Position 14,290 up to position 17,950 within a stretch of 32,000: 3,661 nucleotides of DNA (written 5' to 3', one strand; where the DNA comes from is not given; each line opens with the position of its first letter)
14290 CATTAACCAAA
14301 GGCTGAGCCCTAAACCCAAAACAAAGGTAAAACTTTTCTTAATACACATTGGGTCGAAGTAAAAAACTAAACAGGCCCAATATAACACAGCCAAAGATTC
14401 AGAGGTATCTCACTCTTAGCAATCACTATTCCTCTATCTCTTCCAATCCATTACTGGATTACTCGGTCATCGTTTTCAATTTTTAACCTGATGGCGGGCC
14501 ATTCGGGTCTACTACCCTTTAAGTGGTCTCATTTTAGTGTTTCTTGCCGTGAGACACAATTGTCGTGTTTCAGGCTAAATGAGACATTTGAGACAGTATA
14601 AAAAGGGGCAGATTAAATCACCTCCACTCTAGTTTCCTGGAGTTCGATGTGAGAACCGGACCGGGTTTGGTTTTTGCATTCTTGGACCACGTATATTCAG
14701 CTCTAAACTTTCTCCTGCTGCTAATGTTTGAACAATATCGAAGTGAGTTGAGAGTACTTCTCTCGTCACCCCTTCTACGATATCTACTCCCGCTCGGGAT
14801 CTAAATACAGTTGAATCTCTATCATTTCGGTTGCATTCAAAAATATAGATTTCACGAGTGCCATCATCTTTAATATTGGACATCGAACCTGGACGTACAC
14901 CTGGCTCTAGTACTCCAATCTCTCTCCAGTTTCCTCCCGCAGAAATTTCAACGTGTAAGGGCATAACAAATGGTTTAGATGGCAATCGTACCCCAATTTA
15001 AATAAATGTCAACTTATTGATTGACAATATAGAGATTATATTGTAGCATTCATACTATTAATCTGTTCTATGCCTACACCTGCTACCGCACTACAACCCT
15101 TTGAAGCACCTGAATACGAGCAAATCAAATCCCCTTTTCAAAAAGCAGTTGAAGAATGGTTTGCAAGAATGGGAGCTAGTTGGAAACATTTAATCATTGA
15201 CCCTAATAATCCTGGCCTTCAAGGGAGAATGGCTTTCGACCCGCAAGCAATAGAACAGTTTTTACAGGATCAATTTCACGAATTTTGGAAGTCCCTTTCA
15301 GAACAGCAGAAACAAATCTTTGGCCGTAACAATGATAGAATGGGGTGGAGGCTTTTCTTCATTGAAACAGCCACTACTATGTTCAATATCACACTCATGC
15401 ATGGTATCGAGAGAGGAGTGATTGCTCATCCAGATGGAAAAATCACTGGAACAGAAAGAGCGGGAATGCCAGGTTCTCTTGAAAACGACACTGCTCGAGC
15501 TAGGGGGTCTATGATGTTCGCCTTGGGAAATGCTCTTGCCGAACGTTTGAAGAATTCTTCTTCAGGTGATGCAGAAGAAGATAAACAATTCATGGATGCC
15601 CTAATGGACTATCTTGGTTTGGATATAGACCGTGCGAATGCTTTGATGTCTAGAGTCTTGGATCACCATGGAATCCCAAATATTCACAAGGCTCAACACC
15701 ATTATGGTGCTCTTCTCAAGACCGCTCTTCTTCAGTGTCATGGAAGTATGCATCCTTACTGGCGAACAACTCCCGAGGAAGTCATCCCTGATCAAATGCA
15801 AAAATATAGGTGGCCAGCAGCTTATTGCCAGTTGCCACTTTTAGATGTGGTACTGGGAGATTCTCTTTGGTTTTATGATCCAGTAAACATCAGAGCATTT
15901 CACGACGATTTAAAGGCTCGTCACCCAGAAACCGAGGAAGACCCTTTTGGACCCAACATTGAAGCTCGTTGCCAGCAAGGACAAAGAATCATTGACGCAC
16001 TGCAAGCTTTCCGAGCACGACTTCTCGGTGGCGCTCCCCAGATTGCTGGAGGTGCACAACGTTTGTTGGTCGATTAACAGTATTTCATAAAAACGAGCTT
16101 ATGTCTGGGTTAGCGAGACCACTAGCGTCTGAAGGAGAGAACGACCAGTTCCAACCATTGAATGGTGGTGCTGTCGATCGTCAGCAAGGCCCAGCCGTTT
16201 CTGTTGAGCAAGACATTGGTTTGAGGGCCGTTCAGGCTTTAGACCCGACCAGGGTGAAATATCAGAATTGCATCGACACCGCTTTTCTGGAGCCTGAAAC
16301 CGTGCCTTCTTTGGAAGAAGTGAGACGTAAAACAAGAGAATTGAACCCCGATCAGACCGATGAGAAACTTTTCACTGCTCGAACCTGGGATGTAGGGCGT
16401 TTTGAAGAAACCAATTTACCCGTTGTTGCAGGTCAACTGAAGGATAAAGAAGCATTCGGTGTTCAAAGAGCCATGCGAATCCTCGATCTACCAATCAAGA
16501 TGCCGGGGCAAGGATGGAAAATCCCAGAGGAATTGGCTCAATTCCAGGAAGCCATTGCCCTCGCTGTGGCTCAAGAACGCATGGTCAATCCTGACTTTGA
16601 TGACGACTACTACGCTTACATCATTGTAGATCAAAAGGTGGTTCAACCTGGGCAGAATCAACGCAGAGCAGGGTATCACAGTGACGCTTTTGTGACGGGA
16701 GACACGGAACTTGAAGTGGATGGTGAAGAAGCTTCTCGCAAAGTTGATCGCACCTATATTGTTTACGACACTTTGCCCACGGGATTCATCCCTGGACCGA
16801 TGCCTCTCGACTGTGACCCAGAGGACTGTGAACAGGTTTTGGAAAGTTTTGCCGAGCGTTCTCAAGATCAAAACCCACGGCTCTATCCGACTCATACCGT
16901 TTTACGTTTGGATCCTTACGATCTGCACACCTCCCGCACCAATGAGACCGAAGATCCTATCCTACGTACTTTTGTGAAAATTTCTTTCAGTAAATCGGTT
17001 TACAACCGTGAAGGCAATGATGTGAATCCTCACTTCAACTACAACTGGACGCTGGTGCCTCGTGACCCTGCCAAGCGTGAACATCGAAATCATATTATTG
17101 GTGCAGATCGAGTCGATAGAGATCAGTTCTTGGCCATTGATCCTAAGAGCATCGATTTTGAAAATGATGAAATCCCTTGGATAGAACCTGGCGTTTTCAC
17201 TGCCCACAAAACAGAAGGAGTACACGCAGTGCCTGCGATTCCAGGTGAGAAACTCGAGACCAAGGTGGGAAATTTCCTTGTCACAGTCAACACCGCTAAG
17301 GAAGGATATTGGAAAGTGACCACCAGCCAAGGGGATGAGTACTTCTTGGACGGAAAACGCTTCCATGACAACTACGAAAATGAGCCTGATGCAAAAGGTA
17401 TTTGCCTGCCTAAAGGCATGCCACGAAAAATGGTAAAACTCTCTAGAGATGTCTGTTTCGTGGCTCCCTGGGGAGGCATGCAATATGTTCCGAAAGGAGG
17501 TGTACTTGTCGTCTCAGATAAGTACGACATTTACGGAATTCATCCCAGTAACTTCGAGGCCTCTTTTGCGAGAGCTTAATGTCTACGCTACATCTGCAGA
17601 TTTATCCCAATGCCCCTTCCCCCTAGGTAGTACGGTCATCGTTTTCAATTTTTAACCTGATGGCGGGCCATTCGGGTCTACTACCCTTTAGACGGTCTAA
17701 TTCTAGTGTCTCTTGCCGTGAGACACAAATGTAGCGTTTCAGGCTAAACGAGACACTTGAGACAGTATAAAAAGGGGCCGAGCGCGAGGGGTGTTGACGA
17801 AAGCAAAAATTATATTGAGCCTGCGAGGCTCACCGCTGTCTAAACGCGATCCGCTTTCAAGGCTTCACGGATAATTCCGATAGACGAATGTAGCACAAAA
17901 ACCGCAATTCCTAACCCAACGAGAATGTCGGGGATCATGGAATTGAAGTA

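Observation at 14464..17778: Three-gene cassette of unrecognisable proteins bracketed by 146-bp direct repeats (best candidate for an undescribed system)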

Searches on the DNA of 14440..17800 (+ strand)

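Call 109: search_dna_similar(query=window:14440-17800:+, collection=plasmids, mode=distant, max_rows=10)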
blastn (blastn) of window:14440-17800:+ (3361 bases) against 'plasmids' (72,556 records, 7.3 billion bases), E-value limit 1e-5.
No match.
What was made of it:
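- Tried and rejected: The plasmid search with the whole cassette found nothing (call 109).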

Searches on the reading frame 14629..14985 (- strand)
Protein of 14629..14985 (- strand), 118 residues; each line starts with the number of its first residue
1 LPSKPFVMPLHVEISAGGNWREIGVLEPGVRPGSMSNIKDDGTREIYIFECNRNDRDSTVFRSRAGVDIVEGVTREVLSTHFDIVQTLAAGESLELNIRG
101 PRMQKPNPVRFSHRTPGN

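Call 7: search_protein_families(library=pfam, proteins=[window:14629-14985:-], max_evalue=0.1)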
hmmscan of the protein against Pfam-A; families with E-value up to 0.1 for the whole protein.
window:14629-14985:- (118 aa): 0 families

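Call 9: search_protein_families(library=ncbifam, proteins=[window:14629-14985:-], max_evalue=1)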
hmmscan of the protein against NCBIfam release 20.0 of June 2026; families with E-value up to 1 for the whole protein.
window:14629-14985:- (118 aa): 0 families

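Call 10: search_protein_families(library=padloc, proteins=[window:14629-14985:-], max_evalue=1)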
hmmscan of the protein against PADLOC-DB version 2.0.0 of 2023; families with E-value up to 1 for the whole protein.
window:14629-14985:- (118 aa): 0 families
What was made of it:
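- Checked: A, B and C have no Pfam, NCBIfam or PADLOC hit (calls 7, 9, 10).
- No PADLOC hit (call 10).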

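Call 11: search_protein_families(library=phrogs, proteins=[window:14629-14985:-], max_evalue=1)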
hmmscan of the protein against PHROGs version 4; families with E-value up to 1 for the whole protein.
window:14629-14985:- (118 aa): 0 families

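Call 23: find_homologous_proteins(query=window:14629-14985:-, max_evalue=0.01)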
Query window:14629-14985:- (118 aa): 2 proteins with E <= 0.01 among 7 candidates.
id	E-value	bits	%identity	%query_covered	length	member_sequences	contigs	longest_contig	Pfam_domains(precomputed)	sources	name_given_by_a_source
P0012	3.0e-68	245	100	94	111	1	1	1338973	-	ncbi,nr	ncbi:hypothetical protein IPG41_05175 [Candidatus Peregrinibacteria bacterium]|nr:MAG: hypothetical 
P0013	6.3e-58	212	83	94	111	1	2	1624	-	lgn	-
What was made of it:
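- Checked: It is 111 aa from the ATG at 14964, as in the NCBI record IPG41_05175 (call 23).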

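Call 115: search_dna_similar(query=window:14629-14964:-, collection=phages, mode=protein, max_evalue=0.01, max_rows=8)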
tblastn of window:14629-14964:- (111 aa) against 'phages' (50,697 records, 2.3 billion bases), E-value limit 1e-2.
No match.
